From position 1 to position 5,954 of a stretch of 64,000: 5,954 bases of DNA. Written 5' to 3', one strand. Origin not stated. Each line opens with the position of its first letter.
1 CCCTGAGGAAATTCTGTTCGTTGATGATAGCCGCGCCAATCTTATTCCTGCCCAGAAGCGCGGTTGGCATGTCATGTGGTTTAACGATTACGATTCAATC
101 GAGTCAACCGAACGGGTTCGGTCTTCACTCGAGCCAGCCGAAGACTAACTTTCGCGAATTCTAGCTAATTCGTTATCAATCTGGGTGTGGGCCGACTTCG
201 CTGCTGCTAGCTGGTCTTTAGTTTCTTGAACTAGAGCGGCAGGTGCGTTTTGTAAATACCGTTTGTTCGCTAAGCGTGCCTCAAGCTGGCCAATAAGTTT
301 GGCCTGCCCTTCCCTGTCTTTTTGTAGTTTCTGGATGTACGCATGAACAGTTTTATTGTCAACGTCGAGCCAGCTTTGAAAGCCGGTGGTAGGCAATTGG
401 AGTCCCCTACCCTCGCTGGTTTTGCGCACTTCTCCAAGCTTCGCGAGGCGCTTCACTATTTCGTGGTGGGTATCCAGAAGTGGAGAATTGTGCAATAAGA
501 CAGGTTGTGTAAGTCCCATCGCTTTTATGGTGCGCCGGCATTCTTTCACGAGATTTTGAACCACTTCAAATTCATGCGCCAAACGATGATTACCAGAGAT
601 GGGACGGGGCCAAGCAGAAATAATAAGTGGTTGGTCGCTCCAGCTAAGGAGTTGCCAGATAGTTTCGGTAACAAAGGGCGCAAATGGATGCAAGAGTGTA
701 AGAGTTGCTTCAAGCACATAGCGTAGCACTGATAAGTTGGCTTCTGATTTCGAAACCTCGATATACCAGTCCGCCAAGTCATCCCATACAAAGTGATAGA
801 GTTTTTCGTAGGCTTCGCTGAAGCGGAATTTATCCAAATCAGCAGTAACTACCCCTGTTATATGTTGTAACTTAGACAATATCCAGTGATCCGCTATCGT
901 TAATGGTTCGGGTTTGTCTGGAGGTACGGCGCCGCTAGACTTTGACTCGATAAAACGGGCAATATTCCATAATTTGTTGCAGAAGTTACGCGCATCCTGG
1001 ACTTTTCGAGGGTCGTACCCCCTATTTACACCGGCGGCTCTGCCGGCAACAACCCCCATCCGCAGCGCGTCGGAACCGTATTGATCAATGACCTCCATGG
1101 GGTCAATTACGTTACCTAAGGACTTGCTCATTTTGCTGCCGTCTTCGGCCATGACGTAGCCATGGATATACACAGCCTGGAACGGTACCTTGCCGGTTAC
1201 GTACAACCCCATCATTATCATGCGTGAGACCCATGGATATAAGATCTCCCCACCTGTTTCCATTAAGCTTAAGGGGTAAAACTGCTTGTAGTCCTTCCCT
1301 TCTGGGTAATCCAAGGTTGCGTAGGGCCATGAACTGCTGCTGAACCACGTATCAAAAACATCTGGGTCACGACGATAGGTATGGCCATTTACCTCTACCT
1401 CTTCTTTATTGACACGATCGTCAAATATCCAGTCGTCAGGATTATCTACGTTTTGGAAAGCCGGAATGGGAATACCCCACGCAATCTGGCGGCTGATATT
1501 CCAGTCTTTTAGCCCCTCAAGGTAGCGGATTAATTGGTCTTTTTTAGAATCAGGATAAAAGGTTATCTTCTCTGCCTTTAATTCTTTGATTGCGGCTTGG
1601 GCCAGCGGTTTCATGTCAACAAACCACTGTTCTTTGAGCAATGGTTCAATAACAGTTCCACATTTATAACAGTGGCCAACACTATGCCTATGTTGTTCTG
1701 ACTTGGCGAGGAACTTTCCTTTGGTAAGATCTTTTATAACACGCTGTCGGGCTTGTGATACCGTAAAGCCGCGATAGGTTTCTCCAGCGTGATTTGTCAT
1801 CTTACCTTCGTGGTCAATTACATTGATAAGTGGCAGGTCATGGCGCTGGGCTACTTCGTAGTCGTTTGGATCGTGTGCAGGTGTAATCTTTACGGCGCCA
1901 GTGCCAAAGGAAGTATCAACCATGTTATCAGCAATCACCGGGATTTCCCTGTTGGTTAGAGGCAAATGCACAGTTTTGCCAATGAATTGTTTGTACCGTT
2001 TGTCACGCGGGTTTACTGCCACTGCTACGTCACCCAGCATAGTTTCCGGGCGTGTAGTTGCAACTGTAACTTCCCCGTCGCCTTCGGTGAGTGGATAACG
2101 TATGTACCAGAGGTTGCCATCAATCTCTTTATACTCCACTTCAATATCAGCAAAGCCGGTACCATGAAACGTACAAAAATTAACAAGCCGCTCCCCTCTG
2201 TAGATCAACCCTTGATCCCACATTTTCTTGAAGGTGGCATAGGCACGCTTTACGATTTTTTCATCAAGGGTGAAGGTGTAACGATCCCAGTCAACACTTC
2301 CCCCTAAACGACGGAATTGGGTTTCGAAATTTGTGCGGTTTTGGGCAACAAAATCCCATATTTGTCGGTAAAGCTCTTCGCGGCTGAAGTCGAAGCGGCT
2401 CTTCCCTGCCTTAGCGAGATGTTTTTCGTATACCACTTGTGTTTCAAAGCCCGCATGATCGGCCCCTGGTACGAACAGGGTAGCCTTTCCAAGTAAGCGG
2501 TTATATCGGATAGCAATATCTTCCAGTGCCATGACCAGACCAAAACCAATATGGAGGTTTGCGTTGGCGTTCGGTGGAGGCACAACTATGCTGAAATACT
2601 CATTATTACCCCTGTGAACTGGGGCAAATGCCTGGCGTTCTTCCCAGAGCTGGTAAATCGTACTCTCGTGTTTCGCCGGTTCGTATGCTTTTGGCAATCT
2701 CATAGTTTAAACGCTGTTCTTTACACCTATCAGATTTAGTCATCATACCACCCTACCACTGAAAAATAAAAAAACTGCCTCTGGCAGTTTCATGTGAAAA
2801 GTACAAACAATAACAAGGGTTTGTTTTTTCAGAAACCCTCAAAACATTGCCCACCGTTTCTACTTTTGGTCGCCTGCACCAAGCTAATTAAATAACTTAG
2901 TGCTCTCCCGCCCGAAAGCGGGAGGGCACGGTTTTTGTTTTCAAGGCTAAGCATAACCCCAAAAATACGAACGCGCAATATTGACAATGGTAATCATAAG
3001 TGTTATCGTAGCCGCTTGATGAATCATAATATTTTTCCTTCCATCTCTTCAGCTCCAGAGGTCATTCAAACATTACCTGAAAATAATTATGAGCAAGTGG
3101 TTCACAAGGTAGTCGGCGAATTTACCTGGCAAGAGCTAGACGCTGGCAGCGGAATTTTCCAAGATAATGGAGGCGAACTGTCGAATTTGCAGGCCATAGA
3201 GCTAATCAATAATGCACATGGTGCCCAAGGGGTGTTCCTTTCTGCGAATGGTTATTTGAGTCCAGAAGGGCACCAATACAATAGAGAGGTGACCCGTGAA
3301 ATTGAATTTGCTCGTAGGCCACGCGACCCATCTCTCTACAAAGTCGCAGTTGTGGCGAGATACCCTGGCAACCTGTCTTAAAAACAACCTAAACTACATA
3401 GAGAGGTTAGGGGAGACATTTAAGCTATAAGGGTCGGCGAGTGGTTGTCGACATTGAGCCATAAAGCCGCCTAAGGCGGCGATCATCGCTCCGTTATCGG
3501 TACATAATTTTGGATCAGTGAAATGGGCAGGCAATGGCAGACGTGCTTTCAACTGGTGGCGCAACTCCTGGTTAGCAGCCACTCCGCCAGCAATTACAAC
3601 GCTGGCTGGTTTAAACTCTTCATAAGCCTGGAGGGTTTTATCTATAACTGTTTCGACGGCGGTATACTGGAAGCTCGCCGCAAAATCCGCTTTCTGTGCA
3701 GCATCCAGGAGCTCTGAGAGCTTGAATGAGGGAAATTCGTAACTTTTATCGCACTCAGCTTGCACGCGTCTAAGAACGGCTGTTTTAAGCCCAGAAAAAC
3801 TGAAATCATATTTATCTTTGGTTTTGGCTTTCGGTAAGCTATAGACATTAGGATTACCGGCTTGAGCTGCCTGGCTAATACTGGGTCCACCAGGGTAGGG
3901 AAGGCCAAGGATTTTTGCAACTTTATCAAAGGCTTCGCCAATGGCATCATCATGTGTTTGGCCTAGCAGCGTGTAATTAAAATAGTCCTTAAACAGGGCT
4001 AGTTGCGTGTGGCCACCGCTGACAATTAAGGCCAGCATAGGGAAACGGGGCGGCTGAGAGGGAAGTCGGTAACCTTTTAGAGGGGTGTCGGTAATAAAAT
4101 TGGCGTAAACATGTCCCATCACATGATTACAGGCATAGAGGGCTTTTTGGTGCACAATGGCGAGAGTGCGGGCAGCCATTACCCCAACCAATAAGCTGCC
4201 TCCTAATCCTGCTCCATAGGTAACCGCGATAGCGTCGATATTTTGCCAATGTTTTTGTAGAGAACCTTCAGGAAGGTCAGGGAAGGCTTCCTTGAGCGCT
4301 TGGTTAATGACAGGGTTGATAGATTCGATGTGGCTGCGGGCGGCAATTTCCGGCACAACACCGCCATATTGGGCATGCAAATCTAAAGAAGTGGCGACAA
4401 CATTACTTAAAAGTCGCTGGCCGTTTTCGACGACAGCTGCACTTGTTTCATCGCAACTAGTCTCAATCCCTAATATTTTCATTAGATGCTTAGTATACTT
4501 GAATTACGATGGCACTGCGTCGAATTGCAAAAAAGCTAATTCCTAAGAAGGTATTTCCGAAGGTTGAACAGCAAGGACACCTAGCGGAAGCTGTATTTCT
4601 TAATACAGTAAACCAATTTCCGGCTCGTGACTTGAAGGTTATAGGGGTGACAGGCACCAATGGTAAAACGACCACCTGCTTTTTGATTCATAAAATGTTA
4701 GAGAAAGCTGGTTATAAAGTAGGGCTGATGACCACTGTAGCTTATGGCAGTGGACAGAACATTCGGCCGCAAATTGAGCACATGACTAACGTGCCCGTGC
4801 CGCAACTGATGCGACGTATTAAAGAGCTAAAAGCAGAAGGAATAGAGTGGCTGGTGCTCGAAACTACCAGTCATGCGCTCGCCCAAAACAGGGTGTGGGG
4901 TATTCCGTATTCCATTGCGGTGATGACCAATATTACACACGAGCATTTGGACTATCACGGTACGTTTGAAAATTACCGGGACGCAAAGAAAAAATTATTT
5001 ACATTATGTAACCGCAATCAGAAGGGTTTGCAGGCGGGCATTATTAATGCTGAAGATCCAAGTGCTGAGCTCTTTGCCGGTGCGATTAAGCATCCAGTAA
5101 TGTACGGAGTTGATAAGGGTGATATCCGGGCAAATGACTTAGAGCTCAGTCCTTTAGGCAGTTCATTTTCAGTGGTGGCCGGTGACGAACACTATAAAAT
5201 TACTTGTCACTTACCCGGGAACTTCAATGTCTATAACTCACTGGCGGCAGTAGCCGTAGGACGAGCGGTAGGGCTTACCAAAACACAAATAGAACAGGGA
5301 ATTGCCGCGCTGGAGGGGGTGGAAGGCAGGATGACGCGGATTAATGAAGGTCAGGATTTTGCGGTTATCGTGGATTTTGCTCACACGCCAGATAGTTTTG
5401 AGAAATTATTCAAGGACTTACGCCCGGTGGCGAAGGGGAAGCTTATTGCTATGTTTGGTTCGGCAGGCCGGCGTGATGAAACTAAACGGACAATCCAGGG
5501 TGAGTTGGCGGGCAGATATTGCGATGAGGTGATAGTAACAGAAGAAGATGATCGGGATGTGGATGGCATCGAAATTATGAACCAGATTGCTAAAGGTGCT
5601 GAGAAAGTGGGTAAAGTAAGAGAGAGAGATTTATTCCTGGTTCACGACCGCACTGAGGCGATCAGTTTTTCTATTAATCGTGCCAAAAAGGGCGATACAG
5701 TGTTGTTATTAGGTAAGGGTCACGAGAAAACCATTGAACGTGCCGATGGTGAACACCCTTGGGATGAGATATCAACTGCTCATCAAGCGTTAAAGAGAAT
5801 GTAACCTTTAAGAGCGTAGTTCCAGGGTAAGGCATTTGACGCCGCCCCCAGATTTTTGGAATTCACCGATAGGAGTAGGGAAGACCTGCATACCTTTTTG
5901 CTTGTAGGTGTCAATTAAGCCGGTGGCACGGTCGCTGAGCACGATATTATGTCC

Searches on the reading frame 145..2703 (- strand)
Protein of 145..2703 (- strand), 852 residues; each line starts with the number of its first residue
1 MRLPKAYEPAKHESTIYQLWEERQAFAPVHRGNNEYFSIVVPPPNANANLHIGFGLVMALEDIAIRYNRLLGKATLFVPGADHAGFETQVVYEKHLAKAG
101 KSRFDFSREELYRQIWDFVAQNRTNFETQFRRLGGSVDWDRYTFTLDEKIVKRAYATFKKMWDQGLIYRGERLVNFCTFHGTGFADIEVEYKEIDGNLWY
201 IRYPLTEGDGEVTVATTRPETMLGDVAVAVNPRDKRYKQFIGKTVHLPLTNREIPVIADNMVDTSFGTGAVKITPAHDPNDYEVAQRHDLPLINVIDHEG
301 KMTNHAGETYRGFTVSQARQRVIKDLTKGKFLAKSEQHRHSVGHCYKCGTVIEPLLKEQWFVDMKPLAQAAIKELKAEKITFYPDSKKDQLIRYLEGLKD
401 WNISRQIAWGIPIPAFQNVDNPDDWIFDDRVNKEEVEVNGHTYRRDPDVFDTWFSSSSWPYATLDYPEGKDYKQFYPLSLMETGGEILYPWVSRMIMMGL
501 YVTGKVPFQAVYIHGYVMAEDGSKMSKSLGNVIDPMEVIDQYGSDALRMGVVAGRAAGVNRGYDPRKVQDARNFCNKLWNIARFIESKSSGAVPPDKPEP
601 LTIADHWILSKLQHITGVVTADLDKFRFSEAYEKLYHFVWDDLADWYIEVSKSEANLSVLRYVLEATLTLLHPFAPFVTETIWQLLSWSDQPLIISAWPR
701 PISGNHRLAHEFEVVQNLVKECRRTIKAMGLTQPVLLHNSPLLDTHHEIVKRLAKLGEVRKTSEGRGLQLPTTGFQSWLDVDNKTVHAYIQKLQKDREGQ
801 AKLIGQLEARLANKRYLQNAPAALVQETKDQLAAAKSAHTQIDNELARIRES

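Call 17: search_protein_families(library=pfam, proteins=[window:145-2703:-], max_evalue=0.00001)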
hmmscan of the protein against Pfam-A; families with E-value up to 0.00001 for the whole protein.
window:145-2703:- (852 aa): 5 families
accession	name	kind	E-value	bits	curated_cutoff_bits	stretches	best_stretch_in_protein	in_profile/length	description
PF00133.28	tRNA-synt_1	-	2.5e-116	389.3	22.7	1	16-552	2-403/414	tRNA synthetases class I (I, L, M and V)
PF08264.19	Anticodon_1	-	1.5e-31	109.7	25.1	1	605-731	1-138/148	Anticodon-binding domain of tRNA ligase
PF09334.17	tRNA-synt_1g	-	1.1e-23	84.1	20.1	1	42-190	6-136/391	tRNA synthetases class I (M)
PF13603.12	tRNA-synt_1_2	-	7.2e-14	52.1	25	1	240-304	84-148/185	Leucyl-tRNA synthetase, editing domain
PF10458.14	Val_tRNA-synt_C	-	1.3e-07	32.2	25.9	1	787-849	3-65/66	Valyl tRNA synthetase tRNA binding arm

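Call 45: find_encoding_contigs(protein=window:148-2703:-, flank=10000, max_places=4)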
Protein window:148-2703:- (852 aa): 1 contig read that carries it; 1 place shown.
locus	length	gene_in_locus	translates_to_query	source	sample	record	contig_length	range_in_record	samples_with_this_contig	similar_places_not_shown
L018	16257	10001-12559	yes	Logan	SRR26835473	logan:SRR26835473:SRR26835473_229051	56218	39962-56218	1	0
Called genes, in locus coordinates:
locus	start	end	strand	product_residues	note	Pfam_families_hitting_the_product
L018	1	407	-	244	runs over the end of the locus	PF02585:PIG-L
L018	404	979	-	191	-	PF11716:MDMPI_N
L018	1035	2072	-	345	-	PF10432:bact-PGI_C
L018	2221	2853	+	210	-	-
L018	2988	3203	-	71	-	-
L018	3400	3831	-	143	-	-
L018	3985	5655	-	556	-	PF00118:Cpn60_TCP1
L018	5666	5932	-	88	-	PF00166:Cpn10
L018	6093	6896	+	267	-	PF19420:DDAH_eukar, PF02274:ADI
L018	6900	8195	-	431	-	PF08245:Mur_ligase_M, PF02875:Mur_ligase_C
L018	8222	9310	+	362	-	PF00814:TsaD, PF02543:Carbam_trans_N (weak)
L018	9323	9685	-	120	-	-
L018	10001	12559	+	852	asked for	PF00133:tRNA-synt_1, PF09334:tRNA-synt_1g, PF13603:tRNA-synt_1_2, PF09334:tRNA-synt_1g (weak), PF08264:Anticodon_1, PF10458:Val_tRNA-synt_C (weak)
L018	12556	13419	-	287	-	PF01381:HTH_3, PF12844:HTH_19 (weak), PF13443:HTH_26 (weak), PF13560:HTH_31, PF00702:Hydrolase, PF13419:HAD_2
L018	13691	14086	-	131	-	PF11969:DcpS_C, PF01230:HIT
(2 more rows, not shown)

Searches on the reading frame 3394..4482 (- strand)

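Call 17: search_protein_families(library=pfam, proteins=[window:3394-4482:-], max_evalue=0.00001)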
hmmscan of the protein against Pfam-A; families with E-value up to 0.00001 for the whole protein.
window:3394-4482:- (362 aa): 2 families
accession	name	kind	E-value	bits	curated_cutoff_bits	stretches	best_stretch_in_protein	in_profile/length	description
PF00814.31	TsaD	-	5.4e-81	272.6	24.8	1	24-335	2-263/264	tRNA N6-adenosine threonylcarbamoyltransferase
PF02543.21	Carbam_trans_N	-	3.7e-07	30.3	24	1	110-334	122-342/346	Carbamoyltransferase N-terminus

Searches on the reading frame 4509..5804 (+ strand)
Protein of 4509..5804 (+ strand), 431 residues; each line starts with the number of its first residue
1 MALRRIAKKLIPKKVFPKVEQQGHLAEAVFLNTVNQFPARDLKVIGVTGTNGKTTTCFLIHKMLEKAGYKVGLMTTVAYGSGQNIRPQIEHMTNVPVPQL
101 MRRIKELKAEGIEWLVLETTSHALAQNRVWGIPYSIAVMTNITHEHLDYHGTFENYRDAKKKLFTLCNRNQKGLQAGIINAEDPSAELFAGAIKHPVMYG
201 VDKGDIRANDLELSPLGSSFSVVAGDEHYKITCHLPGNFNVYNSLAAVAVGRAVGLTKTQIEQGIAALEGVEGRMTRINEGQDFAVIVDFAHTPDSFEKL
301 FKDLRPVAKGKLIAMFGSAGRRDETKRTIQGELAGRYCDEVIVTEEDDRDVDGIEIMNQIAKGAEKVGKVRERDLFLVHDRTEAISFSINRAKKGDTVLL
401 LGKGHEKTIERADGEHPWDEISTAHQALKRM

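Call 17: search_protein_families(library=pfam, proteins=[window:4509-5804:+], max_evalue=0.00001)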
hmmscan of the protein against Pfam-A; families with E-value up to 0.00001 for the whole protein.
window:4509-5804:+ (431 aa): 2 families
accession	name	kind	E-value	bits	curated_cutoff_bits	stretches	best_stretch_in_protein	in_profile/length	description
PF08245.18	Mur_ligase_M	-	7.1e-46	157.1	24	1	47-250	1-199/200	Mur ligase middle domain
PF02875.26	Mur_ligase_C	-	1.5e-26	94.1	28.4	1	273-404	1-127/127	Mur ligase, glutamate ligase domain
